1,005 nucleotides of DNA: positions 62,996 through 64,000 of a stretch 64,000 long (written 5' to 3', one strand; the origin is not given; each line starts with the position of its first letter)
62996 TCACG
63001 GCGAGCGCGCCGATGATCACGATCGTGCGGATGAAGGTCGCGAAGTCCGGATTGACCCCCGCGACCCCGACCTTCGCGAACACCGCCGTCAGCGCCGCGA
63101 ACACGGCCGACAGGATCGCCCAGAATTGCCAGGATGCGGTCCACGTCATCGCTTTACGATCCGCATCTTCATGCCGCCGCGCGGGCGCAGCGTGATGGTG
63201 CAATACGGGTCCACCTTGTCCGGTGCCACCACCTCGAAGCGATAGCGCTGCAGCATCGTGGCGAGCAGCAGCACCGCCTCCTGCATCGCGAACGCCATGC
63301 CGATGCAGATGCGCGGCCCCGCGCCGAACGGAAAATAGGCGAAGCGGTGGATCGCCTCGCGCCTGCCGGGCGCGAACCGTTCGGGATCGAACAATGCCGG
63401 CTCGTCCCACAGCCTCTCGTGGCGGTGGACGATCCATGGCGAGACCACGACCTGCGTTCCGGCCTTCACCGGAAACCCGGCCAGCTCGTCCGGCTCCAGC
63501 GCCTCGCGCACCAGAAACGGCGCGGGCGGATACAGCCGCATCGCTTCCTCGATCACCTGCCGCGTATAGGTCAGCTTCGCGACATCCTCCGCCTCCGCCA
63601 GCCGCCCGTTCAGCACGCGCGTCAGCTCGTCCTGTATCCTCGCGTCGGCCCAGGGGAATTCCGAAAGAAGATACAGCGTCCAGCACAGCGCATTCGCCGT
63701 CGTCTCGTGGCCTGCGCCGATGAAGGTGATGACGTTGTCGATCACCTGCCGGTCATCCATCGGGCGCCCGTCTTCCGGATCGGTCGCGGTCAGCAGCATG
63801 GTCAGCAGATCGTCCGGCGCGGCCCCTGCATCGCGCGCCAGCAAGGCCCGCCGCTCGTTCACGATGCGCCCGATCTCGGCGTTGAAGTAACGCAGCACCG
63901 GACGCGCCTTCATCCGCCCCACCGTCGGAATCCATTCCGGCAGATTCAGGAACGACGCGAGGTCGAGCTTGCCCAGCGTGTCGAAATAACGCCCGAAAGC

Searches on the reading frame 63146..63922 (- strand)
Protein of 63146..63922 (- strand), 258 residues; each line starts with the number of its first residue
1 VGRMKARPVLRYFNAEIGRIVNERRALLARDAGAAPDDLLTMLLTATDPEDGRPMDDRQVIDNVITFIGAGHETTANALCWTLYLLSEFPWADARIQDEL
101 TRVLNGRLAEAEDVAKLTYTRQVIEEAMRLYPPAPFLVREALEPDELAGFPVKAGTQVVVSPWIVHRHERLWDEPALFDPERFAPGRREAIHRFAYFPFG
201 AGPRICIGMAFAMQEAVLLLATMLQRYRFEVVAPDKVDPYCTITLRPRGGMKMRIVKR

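Call 41: search_protein_families(library=pfam, proteins=[window:63146-63922:-], max_evalue=0.0001)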
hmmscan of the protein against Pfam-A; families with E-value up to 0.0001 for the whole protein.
window:63146-63922:- (258 aa): 1 family
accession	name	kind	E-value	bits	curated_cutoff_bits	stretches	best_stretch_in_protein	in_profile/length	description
PF00067.27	p450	-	9.5e-67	226.2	22.8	1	11-246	214-454/462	Cytochrome P450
